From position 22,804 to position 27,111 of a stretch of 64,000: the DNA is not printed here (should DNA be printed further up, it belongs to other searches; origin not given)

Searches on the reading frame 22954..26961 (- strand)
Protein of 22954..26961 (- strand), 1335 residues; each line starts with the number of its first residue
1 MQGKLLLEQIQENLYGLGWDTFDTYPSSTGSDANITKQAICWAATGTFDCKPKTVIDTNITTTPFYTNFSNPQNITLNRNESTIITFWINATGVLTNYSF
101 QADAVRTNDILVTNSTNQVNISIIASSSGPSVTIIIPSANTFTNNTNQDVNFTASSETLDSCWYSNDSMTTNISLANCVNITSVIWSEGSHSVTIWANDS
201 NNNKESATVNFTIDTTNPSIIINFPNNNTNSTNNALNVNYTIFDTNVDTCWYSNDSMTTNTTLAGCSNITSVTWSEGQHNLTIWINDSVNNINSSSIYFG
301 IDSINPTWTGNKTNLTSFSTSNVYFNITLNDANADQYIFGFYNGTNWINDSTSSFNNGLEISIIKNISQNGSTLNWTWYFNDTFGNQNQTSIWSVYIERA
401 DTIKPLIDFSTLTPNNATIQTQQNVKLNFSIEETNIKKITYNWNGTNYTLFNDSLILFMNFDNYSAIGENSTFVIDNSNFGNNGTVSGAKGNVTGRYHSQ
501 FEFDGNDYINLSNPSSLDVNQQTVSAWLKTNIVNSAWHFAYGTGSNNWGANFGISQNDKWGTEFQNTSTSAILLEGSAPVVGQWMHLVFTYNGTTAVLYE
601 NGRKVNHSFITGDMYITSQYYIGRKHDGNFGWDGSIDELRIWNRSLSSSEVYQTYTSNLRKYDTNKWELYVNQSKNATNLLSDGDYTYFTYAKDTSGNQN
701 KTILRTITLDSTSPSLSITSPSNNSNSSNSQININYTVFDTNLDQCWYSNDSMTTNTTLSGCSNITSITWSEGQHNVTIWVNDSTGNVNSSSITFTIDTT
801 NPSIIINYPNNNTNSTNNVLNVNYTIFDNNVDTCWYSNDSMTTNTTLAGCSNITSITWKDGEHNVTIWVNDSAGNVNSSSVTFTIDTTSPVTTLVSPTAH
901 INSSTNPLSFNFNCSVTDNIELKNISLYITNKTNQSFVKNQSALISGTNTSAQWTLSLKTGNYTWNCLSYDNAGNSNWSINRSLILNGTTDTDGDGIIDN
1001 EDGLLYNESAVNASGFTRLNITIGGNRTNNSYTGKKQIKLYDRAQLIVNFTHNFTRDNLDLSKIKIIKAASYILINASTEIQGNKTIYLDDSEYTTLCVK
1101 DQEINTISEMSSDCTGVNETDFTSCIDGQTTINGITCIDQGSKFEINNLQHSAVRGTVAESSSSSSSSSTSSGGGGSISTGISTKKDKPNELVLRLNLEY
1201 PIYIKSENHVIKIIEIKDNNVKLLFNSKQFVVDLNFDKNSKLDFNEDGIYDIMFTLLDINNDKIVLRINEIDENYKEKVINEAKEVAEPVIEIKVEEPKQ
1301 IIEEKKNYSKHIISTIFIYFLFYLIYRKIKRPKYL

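Call 56: search_protein_families(library=pfam, proteins=[window:22954-26961:-], max_evalue=0.00001)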
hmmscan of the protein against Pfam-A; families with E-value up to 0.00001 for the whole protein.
window:22954-26961:- (1335 aa): 2 families
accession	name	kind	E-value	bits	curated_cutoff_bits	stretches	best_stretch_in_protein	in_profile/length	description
PF13385.13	Laminin_G_3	-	1.4e-25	90.7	27.6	1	504-651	2-150/151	Concanavalin A-like lectin/glucanases superfamily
PF19077.6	Big_13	-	3.9e-16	59.8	27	0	837-887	50-102/102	Bacterial Ig-like domain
